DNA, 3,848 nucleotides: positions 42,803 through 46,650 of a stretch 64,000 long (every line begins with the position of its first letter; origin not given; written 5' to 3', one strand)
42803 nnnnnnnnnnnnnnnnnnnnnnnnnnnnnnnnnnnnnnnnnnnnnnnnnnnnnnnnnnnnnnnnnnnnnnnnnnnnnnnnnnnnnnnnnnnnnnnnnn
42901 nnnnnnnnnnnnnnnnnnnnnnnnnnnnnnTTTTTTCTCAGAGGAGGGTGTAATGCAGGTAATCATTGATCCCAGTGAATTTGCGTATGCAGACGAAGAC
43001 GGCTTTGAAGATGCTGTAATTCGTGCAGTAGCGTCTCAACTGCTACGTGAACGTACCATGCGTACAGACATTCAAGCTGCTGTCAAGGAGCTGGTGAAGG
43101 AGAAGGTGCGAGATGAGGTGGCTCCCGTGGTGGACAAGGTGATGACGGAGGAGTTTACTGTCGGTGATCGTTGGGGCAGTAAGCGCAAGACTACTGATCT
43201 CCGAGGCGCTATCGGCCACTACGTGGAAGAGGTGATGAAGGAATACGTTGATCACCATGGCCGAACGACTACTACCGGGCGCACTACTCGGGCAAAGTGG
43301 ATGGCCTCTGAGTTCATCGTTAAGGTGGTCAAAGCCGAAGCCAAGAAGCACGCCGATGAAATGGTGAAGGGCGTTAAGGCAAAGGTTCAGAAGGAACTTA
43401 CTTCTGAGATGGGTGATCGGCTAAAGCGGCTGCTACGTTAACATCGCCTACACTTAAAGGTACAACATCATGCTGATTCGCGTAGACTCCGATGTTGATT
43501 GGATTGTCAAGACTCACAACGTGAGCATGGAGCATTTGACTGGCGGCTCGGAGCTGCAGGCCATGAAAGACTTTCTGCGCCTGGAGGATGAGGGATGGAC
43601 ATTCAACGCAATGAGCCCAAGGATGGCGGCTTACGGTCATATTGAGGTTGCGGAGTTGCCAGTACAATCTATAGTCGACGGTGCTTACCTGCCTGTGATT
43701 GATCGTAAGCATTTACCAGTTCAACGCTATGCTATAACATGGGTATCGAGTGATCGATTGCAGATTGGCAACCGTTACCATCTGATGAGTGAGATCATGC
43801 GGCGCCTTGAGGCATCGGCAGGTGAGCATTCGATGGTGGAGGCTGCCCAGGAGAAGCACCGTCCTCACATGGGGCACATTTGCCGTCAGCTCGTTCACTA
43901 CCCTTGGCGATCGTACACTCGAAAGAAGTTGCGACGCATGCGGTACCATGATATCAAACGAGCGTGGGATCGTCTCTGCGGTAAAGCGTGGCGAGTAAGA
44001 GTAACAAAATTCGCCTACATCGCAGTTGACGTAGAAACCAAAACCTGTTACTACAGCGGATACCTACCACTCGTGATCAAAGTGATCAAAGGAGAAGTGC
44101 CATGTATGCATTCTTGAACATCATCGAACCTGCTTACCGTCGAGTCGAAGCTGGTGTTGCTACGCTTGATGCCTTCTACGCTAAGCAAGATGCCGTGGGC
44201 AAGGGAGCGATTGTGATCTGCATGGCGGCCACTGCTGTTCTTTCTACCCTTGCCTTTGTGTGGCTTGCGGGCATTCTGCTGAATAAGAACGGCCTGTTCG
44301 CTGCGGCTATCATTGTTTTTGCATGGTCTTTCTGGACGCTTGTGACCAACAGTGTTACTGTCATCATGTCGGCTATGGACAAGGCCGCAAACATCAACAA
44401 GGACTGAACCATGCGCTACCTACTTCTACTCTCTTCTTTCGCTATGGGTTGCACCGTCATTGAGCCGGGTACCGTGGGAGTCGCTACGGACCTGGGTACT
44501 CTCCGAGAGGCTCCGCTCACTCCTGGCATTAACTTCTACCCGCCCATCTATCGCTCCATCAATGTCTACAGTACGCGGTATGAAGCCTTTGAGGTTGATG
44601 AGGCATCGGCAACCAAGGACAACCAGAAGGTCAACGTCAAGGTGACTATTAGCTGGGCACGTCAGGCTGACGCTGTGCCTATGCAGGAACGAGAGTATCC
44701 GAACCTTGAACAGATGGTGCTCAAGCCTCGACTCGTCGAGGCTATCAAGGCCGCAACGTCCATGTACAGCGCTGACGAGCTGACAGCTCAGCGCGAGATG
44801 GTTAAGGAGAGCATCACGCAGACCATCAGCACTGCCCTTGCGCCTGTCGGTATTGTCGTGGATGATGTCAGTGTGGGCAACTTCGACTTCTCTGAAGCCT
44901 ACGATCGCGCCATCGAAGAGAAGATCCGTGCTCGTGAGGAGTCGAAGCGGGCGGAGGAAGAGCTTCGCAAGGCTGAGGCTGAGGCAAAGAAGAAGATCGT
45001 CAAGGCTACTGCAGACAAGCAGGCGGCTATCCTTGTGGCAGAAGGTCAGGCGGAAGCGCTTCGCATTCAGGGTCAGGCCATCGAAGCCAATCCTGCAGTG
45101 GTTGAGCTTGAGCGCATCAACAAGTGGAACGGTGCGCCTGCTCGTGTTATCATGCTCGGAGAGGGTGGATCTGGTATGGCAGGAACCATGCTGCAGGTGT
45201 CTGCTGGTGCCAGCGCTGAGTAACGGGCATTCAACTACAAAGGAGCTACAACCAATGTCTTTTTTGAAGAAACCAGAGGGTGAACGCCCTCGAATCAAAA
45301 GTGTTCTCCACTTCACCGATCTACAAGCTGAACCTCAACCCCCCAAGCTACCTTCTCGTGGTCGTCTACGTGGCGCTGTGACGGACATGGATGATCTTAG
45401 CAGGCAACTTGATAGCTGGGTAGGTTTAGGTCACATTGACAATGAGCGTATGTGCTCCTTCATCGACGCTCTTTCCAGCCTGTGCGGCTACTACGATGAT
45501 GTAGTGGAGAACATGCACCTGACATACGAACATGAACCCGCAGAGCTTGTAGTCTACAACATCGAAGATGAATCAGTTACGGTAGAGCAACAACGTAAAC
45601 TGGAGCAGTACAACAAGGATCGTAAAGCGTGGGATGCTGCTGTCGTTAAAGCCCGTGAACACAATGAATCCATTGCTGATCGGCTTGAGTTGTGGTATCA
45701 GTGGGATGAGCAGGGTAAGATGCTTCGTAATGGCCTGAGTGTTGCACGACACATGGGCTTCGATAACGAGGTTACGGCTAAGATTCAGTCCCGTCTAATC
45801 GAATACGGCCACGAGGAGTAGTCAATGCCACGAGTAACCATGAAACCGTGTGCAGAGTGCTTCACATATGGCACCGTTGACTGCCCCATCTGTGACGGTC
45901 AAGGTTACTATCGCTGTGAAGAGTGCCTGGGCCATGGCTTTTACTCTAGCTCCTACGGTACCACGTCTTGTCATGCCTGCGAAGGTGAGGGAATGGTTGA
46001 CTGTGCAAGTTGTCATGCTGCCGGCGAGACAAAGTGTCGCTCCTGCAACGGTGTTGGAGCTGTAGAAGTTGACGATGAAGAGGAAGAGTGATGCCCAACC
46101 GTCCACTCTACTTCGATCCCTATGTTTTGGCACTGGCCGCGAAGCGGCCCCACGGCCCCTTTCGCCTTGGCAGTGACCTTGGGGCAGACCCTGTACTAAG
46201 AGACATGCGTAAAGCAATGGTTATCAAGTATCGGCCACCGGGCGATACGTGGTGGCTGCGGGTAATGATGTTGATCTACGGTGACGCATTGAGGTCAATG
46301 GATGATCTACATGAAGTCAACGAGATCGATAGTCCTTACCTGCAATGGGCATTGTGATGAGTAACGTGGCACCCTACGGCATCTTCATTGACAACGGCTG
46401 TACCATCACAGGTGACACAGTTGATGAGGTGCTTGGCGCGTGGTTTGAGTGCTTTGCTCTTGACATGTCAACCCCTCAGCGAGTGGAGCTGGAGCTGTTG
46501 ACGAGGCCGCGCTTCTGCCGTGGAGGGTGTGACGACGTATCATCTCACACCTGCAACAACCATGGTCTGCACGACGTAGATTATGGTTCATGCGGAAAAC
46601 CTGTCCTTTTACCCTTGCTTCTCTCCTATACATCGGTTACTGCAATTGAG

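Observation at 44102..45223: Phage-encoded SPFH/prohibitin-family lipoprotein with an upstream small multi-TM partner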

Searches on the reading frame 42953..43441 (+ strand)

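Call 3: search_protein_families(library=pfam, proteins=[window:42953-43441:+], max_evalue=0.1)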
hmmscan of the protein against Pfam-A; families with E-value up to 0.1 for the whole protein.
window:42953-43441:+ (162 aa): 3 families
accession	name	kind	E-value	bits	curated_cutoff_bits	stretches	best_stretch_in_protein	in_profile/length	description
PF23731.1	ARM_ECM29_C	-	0.029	15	27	1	39-160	125-238/241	ECM29, C-terminal ARM-like repeats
PF18659.6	CelTOS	-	0.036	15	27.2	0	112-151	7-46/122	Cell-traversal protein for ookinetes and sporozoites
PF13830.11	DUF4192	-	0.048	14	27.8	1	21-146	64-188/321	Domain of unknown function (DUF4192)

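Call 4: search_protein_families(library=phrogs, proteins=[window:42953-43441:+], max_evalue=0.01)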
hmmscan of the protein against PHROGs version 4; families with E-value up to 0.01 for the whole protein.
window:42953-43441:+ (162 aa): 3 families
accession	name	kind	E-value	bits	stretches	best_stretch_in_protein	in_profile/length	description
phrog_3806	-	unknown function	1.5e-05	26.5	1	20-159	27-162/166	-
phrog_26090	-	unknown function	0.00074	20.6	1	16-148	28-165/172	-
phrog_3495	-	unknown function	0.0051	17.6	0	38-62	25-49/54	-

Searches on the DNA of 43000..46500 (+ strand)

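Call 5: search_dna_similar(query=window:43000-46500:+, collection=phages, mode=near, max_rows=20)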
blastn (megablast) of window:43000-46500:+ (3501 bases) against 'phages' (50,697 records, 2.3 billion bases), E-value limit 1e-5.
No match.
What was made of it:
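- Tried and rejected: Close DNA relative among 50,697 phage records: none found (call 5).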

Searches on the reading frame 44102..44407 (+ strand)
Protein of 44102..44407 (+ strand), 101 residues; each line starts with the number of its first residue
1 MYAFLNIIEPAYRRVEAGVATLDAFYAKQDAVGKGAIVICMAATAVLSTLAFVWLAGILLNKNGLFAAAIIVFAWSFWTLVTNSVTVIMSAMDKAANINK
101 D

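Call 3: search_protein_families(library=pfam, proteins=[window:44102-44407:+], max_evalue=0.1)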
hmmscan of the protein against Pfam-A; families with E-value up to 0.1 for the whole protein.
window:44102-44407:+ (101 aa): 0 families

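Call 4: search_protein_families(library=phrogs, proteins=[window:44102-44407:+], max_evalue=0.01)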
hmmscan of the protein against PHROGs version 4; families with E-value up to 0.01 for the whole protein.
window:44102-44407:+ (101 aa): 0 families

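Call 12: find_homologous_proteins(query=window:44102-44407:+, max_evalue=0.01)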
Query window:44102-44407:+ (101 aa): 1 proteins with E <= 0.01 among 3 candidates.
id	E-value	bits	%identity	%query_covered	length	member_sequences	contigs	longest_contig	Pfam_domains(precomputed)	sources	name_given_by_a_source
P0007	2.5e-56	205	100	100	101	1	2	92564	-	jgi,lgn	jgi:fatty acid desaturase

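Call 13: search_protein_families(library=padloc, proteins=[window:44102-44407:+], max_evalue=0.01)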
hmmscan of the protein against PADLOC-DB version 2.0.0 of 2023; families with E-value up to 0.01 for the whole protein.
window:44102-44407:+ (101 aa): 0 families

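Call 14: search_protein_families(library=ncbifam, proteins=[window:44102-44407:+], max_evalue=0.01)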
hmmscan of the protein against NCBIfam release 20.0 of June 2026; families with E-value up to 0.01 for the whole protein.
window:44102-44407:+ (101 aa): 0 families

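Call 47: search_protein_representatives(protein=window:44102-44407:+)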
Query: 101 residues. Proteins with E-value up to 0.001 (for the whole library): 2; up to 1e-10: 1; up to 1e-30: 1. The best 2 are listed.
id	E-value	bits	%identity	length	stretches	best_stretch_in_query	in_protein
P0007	8.0e-57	205.2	100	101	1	1-101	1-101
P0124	2.5e-05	40.5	25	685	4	58-82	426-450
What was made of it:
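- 44102..44407 (+): 101-aa ORFan membrane protein. It has an N-terminal helical extension of about 33 residues, TM1 at about 35-60, a tight turn at NKNG (residues 60-63), TM2 at about 64-92 and a short tail. It is a candidate partner or client of the SPFH protein on the basis of position and topology only. Only itself was found in 5.8 G and 1.84 G protein libraries (calls 12, 47).
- The 101-aa protein is an ORFan (calls 12, 47).
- Tried and rejected: Homologues of the 101-aa protein: the word-index search (call 12) and the exhaustive phmmer search (call 47) found only itself.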

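Call 58: search_protein_families(library=pfam, proteins=[window:44102-44404:+], max_evalue=1)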
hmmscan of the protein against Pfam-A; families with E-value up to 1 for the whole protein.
seq(101 aa): 0 families
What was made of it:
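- There is no Pfam holin or Imm match (calls 3, 58).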

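Call 59: search_protein_families(library=phrogs, proteins=[window:44102-44404:+], max_evalue=1)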
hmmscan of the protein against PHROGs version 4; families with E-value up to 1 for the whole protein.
seq(101 aa): 1 family
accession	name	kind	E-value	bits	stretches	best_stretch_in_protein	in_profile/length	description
phrog_10061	-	unknown function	0.023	15.9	1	42-100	8-67/75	-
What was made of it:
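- On Holin, tested for the 101-aa protein: It has no holin family match (calls 3, 4, 58, 59), its short tail has no net charge (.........), and no endolysin is adjacent.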

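Call 84: predict_structure(protein=window:44102-44407:+)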
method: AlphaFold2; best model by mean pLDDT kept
length: 101 residues; sequences in the alignment: 1
mean_pLDDT: 67.5   pTM: 0.43
mean pLDDT of the five models: 67.5, 67.4, 65.3, 64.4, 61.8
residues with pLDDT >= 90: 0; 70-90: 36; 50-70: 64; < 50: 1
segments of 3 or more residues with pLDDT < 50: none
pLDDT, mean of each block of 10 residues (from residue 1): 63 69 60 65 70 69 67 77 75 64 46
secondary structure, 60 per line:
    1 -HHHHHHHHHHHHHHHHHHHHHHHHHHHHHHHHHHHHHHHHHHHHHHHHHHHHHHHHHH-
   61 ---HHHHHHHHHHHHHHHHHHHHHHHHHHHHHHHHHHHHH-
elements in order: H2-59 H64-100
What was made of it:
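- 44102..44407 (+): The single-sequence AF2 model has helix 2-59 and helix 64-100, pLDDT 67.5 (call 84).
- On NfeD (partner of bacterial SPFH proteins), tested for the 101-aa protein: The AF2 model is two helices with no strand (call 84; low confidence, pLDDT 67.5).
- On Spanin (i-/o-spanin pair or unimolecular spanin): The upstream protein is a TM hairpin with no periplasmic domain (call 84).
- Closest known: Bacterial SPFH-NfeD operon pairs. Different: The upstream protein has no NfeD match and no OB or beta domain (calls 3, 58, 84).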

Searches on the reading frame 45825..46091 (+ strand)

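Call 3: search_protein_families(library=pfam, proteins=[window:45825-46091:+], max_evalue=0.1)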
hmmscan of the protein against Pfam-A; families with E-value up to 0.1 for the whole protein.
window:45825-46091:+ (88 aa): 6 families
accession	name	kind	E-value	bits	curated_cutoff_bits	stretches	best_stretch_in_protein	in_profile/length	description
PF23733.2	GRXCR1-2_C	-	5e-06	26.8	26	1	20-63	1-46/47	GRXCR1/2, C-terminal domain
PF00684.25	DnaJ_CXXCXGXG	-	2.3e-05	25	32.7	1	31-58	1-27/65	DnaJ central domain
PF25436.1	BSD2_CRD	-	0.00014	22.5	27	1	18-41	3-26/69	BSD2 cysteine rich domain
PF25112.1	zf-AtTam37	-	0.0042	18.3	27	0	15-35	74-94/111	AtTam37 zinc finger region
PF02132.21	RecR_ZnF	-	0.011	16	22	1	7-23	2-19/21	RecR, Cys4-zinc finger domain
PF15777.11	Anti-TRAP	-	0.025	15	32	0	68-84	10-26/59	Tryptophan RNA-binding attenuator protein inhibitory protein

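Call 4: search_protein_families(library=phrogs, proteins=[window:45825-46091:+], max_evalue=0.01)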
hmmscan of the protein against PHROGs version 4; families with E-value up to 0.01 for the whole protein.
window:45825-46091:+ (88 aa): 0 families
